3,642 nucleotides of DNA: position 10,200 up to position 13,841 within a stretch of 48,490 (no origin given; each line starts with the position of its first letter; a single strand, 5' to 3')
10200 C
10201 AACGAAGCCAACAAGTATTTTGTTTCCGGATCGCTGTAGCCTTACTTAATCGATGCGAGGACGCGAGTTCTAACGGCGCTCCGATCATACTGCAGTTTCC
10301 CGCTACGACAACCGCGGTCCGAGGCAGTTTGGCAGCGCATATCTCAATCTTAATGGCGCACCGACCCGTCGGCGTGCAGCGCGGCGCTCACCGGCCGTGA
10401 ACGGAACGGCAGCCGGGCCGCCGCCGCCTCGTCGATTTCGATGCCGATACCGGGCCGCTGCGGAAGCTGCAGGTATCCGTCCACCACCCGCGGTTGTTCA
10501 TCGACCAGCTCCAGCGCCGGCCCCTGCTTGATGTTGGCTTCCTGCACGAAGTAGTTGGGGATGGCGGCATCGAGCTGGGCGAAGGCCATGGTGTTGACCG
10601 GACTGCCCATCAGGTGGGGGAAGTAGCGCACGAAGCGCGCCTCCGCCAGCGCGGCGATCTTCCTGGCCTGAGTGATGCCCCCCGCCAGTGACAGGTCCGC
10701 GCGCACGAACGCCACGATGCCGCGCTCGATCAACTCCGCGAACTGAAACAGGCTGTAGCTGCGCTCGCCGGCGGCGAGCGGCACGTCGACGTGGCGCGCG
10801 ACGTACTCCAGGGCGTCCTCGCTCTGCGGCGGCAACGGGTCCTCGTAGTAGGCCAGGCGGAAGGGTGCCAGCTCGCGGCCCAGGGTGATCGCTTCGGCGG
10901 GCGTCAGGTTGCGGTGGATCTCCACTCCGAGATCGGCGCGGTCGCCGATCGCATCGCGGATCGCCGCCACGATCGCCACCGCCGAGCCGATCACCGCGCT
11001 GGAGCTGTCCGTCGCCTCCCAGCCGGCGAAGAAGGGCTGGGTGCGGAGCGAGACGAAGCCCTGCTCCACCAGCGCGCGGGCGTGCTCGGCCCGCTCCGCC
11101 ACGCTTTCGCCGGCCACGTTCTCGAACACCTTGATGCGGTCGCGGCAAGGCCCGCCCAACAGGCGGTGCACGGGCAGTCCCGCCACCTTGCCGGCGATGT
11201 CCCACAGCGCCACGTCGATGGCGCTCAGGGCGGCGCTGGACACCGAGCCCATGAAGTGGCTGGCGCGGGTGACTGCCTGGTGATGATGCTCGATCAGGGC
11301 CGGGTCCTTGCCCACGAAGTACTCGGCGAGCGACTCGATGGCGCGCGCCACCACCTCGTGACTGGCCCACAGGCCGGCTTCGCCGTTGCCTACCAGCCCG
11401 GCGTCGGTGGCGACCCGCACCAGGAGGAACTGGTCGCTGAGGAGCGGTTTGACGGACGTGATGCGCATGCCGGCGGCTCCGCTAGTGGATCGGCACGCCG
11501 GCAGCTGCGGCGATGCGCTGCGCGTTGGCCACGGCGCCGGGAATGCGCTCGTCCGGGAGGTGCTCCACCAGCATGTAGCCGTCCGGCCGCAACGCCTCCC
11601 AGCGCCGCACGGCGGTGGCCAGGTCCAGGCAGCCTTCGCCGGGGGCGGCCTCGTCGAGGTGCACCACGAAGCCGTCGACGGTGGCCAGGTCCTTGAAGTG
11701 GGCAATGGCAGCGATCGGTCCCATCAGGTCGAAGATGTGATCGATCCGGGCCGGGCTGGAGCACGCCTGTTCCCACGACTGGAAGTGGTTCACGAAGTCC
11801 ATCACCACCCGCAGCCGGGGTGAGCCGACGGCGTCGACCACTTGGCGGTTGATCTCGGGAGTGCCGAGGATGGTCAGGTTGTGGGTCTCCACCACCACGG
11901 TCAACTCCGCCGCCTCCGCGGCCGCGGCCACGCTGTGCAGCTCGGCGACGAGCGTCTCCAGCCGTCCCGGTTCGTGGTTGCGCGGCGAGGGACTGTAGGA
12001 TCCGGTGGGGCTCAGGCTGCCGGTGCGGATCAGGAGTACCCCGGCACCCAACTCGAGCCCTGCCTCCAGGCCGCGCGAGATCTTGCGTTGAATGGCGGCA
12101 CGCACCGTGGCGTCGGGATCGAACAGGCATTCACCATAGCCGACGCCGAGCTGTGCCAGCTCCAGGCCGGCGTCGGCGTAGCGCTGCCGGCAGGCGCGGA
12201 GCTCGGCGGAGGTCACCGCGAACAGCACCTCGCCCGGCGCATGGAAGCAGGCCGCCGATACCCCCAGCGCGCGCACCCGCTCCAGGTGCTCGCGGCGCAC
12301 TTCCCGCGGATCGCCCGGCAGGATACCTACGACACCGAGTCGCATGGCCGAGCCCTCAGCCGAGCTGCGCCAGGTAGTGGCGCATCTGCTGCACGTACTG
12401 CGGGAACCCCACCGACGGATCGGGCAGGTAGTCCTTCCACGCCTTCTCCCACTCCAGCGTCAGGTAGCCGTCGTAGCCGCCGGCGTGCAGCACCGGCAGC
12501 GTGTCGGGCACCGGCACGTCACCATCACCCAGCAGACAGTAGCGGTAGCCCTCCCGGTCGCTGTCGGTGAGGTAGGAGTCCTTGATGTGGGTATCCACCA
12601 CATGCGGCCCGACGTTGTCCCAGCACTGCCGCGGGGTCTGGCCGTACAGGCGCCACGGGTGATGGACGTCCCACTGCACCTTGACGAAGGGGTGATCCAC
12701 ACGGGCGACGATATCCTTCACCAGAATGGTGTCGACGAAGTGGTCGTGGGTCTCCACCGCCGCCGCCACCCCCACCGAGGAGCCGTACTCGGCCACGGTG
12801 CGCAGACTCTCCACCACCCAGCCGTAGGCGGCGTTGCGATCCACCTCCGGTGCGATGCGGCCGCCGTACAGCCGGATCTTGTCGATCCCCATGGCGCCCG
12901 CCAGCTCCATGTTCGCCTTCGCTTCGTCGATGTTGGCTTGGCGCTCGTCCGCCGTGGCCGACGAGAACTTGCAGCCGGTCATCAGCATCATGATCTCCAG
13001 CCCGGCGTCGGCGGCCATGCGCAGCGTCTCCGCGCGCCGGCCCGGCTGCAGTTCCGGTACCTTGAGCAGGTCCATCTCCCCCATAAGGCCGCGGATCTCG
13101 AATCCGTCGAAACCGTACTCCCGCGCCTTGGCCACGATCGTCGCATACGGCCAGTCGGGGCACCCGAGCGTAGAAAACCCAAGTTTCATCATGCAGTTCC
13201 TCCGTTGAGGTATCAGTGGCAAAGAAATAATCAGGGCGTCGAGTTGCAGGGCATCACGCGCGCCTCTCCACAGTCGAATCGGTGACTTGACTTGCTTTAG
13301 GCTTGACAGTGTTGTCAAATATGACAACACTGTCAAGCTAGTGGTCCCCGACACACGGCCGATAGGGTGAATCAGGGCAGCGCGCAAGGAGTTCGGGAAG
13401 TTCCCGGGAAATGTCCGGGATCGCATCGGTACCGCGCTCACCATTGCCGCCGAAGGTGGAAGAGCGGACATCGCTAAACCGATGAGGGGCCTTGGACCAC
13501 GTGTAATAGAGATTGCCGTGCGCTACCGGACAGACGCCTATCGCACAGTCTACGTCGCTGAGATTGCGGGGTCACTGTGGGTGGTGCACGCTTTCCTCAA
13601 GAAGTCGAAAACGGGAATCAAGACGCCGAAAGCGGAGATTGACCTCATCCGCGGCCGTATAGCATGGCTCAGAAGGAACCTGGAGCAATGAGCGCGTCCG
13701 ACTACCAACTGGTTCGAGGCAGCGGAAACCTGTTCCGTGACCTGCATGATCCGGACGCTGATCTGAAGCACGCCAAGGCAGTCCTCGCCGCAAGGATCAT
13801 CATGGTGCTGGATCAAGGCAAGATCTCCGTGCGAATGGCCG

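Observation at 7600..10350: Low-G+C island with a coupled AAA-ATPase + HNH-nuclease pair: Septu-like (PtuA/PtuB) candidate anti-phage system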

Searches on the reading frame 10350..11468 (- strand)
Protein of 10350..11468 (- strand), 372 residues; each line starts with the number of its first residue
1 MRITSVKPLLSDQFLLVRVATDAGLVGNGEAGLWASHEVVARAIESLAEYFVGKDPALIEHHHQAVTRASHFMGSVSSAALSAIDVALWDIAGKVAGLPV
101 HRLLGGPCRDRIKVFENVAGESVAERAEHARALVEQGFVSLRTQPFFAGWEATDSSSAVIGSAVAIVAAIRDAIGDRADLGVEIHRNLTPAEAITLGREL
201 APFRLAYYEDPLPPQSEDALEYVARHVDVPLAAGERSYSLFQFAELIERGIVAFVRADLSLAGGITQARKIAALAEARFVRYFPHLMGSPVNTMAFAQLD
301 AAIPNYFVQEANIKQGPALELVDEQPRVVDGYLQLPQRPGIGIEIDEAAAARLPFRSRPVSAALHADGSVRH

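Call 25: find_related_loci(query=window:10350-11468:-, collection=genome_contigs, flank=8000)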
Query window:10350-11468:- (372 aa) in genome_contigs; peptide patterns used: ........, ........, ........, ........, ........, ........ (x = any residue, [..] = any of these).
476 stretches matched a pattern; 105 encode a relative of the query (tblastn E <= 1e-3); the best 80 are kept; 80 distinct loci.
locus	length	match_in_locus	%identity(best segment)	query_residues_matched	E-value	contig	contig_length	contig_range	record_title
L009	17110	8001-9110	93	1-370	0e+0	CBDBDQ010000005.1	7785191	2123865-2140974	MAG: Spirochaetia bacterium isolate f652f7ba-8847-4161-9e61-b7674eda2487 genome assembly, contig: contig_5, whole genome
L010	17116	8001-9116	86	1-372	0e+0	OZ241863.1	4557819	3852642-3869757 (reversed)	MAG: Spirochaetia bacterium isolate 5eda55f6-7d73-4064-946f-addbc1f4c2cc genome assembly, chromosome: 1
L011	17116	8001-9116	85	1-372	0e+0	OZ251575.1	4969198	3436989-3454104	MAG: Spirochaetia bacterium isolate 617b14b6-7821-4a15-9039-de9782a91b86 genome assembly, chromosome: 1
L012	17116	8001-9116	79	1-372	0e+0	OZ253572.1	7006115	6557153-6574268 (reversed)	MAG: Spirochaetia bacterium isolate 72bb51b6-cb5f-447a-8604-6b23f49a98cc genome assembly, chromosome: 1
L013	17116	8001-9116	79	1-372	0e+0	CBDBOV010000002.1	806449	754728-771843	MAG: Spirochaetia bacterium isolate 68d78d2d-8fbf-4242-a4cd-80a334438824 genome assembly, contig: contig_2, whole genome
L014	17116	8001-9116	81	1-372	0e+0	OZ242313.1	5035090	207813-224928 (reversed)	MAG: Spirochaetia bacterium isolate e429cb45-3368-499c-8ecb-8058609f3e9e genome assembly, chromosome: 1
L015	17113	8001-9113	63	1-372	1e-135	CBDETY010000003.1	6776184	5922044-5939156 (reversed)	MAG: Candidatus Latescibacterota bacterium isolate 4ecebec3-674b-4d24-a34d-cb651c760dca genome assembly, contig: contig_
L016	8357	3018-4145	39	1-371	6e-75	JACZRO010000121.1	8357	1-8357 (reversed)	MAG: Chloroflexota bacterium isolate B102T1L10 B102T1L10_NODE14716, whole genome shotgun sequence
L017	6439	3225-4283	39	13-371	5e-73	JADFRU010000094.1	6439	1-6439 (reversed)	MAG: Chloroflexota bacterium isolate B89T3L11 B89T3L11_NODE16326, whole genome shotgun sequence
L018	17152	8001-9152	41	1-370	2e-72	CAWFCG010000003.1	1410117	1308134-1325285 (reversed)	MAG: uncultured Chloroflexia bacterium isolate MFD04716.bin.1.249 genome assembly, contig: contig_9436, whole genome sho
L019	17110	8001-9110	39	16-370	2e-72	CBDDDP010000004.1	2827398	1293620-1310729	MAG: Dehalococcoidia bacterium isolate 1411f550-f176-4a49-b0e4-2db5a34fa7b5 genome assembly, contig: contig_4, whole gen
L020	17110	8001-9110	39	16-370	4e-72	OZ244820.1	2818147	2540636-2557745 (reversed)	MAG: Dehalococcoidia bacterium isolate 8e38443b-1663-44b1-9e42-562fda865265 genome assembly, chromosome: 1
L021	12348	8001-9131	43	1-370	3e-88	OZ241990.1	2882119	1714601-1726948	MAG: Dehalococcoidia bacterium isolate d9b70d22-ccba-4877-9798-0c06ee0d6e53 genome assembly, chromosome: 1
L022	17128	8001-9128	38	1-370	5e-72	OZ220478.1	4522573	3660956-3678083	MAG: Candidatus Latescibacterota bacterium isolate 1cf545fa-d59a-4aa3-98d5-019dd537838a genome assembly, chromosome: 1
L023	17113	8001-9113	38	16-370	5e-72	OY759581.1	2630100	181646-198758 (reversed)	MAG: Dehalococcoidia bacterium isolate 65a5fbfc-6c1a-4510-92bc-3c45fb3a16c9 genome assembly, chromosome: 1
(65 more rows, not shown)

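Call 46: search_protein_families(library=pfam, proteins=[L012:9160-10203:+, L012:10200-11294:+, L012:11303-12223:+, L014:10181-11287:+, L009:9210-9629:-, L009:9630-9983:-], max_evalue=0.05)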
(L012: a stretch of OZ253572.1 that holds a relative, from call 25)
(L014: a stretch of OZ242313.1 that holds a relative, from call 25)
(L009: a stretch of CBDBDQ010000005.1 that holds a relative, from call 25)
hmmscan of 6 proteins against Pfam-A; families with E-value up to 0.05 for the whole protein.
L012:9160-10203:+ (347 aa): 2 families
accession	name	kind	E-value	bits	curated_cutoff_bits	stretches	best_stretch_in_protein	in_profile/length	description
PF02086.21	MethyltransfD12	-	3e-15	57.1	22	2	26-91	1-64/253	D12 class N6 adenine-specific DNA methyltransferase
PF03602.21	Cons_hypoth95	-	0.024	14.8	24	0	235-267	96-128/182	Conserved hypothetical protein 95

L012:10200-11294:+ (364 aa): 0 families

L012:11303-12223:+ (306 aa): 0 families

L014:10181-11287:+ (368 aa): 1 family
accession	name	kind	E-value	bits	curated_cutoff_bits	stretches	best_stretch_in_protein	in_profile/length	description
PF08518.16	GIT_SHD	-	0.043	13.9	21.1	0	343-355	14-26/29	Spa2 homology domain (SHD) of GIT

L009:9210-9629:- (139 aa): 3 families
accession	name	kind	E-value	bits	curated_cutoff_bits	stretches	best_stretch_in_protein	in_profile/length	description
PF13975.11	gag-asp_proteas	-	3.2e-07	31.3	28.2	1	43-123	12-92/92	gag-polyprotein putative aspartyl protease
PF13650.11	Asp_protease_2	-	0.00017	22.7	24.3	1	42-119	11-89/90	Aspartyl protease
PF00077.25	RVP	-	0.0036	18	20.7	1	42-124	17-96/101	Retroviral aspartyl protease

L009:9630-9983:- (117 aa): 1 family
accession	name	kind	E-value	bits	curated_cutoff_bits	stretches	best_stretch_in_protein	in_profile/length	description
PF18929.5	DUF5678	-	0.0031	17.8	23.2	1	53-79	1-27/49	Family of unknown function (DUF5678)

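Call 47: search_protein_families(library=padloc, proteins=[L012:9160-10203:+, L012:10200-11294:+, L012:11303-12223:+, L014:10181-11287:+, L009:9210-9629:-, L009:9630-9983:-], max_evalue=0.001)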
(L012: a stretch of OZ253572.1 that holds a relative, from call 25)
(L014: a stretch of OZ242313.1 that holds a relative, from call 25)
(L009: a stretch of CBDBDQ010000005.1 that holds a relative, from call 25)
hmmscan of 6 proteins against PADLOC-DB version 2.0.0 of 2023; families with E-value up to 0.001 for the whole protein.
L012:9160-10203:+ (347 aa): 15 families
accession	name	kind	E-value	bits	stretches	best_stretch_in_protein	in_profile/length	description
PDLC04018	PD-Lambda-5_B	-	6.3e-46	155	2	175-339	111-273/291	-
PDLC03358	MTase_II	-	3.7e-28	96.7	2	177-321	114-255/301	Type II methyltransferase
PDLC04019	PD-Lambda-5_B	-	1.3e-19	68.7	1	20-97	3-82/167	-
PDLC03247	MTase_II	-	7e-18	62.8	2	176-311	108-234/282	Type II methyltransferase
PDLC03294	MTase_II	-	4.4e-12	44.2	2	23-87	7-66/272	Type II methyltransferase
PDLC03717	oMTase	-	1.3e-11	42.4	2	177-314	110-238/285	orphan methyltransferase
PDLC03729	oMTase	-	3.1e-10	38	1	23-87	7-65/275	orphan methyltransferase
PDLC03264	MTase_II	-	5.2e-07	27.2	1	22-101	13-87/306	Type II methyltransferase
PDLC03266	MTase_II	-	1.9e-06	25.5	0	22-88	16-82/285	Type II methyltransferase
PDLC03735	oMTase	-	8.8e-06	23.3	0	227-325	166-269/284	orphan methyltransferase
PDLC03340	MTase_II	-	1.9e-05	22.4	1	43-91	17-63/228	Type II methyltransferase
PDLC03261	MTase_II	-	2.4e-05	20.8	0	252-318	193-265/643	Type II methyltransferase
PDLC03341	MTase_II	-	8.4e-05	20.2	0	11-91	8-86/316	Type II methyltransferase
PDLC03244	MTase_II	-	8.9e-05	19.7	0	219-298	170-247/295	Type II methyltransferase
PDLC03383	MTase_II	-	9.5e-05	19.9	0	17-68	15-65/318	Type II methyltransferase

L012:10200-11294:+ (364 aa): 20 families
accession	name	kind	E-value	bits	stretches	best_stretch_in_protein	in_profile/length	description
PDLC04607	PDC-M38A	-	2.2e-17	60.7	1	45-317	59-331/715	-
PDLC04017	PD-Lambda-5_A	-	2.7e-15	54.1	1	13-169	18-176/473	-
PDLC04007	PD-Lambda-5_A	-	7.6e-14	49.6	1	7-97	4-92/454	-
PDLC03998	PD-Lambda-5_A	-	3.1e-13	47.3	1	6-158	4-166/466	-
PDLC04013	PD-Lambda-5_A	-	6.3e-12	43.5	1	7-153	6-159/440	-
PDLC03995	PD-Lambda-5_A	-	5.3e-11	40.3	1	14-193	20-207/503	-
PDLC04015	PD-Lambda-5_A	-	2.1e-10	38.3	1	13-99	11-96/463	-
PDLC04000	PD-Lambda-5_A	-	4.7e-10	37.1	1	5-168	4-174/428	-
PDLC04008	PD-Lambda-5_A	-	9.7e-10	35.8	1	6-98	4-97/449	-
PDLC04014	PD-Lambda-5_A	-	3e-09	34.3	1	13-135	9-129/456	-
PDLC04002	PD-Lambda-5_A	-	3.1e-09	34.5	1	12-152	13-155/471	-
PDLC03997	PD-Lambda-5_A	-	7e-08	29.7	1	7-104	5-97/491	-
PDLC04003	PD-Lambda-5_A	-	1.1e-07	29.2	1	47-154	42-159/487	-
PDLC03999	PD-Lambda-5_A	-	2.1e-07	28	1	6-100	6-98/493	-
PDLC04016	PD-Lambda-5_A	-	3.8e-07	27.4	1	35-168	31-173/494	-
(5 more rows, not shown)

L012:11303-12223:+ (306 aa): 0 families

L014:10181-11287:+ (368 aa): 18 families
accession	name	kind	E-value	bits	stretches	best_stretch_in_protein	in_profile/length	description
PDLC04607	PDC-M38A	-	3.2e-15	53.5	1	48-325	60-337/715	-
PDLC04017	PD-Lambda-5_A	-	2.3e-13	47.8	1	9-170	12-175/473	-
PDLC03998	PD-Lambda-5_A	-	9.8e-12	42.4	1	8-151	4-158/466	-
PDLC04007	PD-Lambda-5_A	-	5.5e-11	40.2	1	9-98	4-91/454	-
PDLC03999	PD-Lambda-5_A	-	1.8e-10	38.1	1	1-118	1-118/493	-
PDLC04013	PD-Lambda-5_A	-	4.5e-10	37.4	1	8-123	5-121/440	-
PDLC04015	PD-Lambda-5_A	-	8.8e-09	32.9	1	11-102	7-97/463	-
PDLC03995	PD-Lambda-5_A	-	1.5e-08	32.1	1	37-194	43-206/503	-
PDLC04000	PD-Lambda-5_A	-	1.1e-07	29.3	1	7-122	4-120/428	-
PDLC04008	PD-Lambda-5_A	-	4.2e-07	27.2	1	9-98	5-95/449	-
PDLC04009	PD-Lambda-5_A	-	5.6e-07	26.6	1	10-150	5-155/488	-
PDLC04014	PD-Lambda-5_A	-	5.9e-07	26.7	1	13-119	7-110/456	-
PDLC03997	PD-Lambda-5_A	-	9.5e-07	25.9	1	8-106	4-97/491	-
PDLC04016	PD-Lambda-5_A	-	1.7e-06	25.3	1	10-98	7-97/494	-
PDLC04002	PD-Lambda-5_A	-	2.4e-06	24.9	1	34-95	28-89/471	-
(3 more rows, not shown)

L009:9210-9629:- (139 aa): 0 families

L009:9630-9983:- (117 aa): 0 families

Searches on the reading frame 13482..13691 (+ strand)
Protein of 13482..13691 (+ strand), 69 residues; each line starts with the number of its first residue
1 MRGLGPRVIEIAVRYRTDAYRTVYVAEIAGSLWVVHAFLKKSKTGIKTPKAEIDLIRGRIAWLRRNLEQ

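Call 46: search_protein_families(library=pfam, proteins=[window:13482-13691:+], max_evalue=0.05)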
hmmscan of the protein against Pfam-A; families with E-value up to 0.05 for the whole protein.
window:13482-13691:+ (69 aa): 1 family
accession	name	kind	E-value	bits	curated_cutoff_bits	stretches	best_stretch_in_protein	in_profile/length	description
PF05973.20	Gp49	-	2.8e-10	40.6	23.9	1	4-59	36-88/90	Phage derived protein Gp49-like (DUF891)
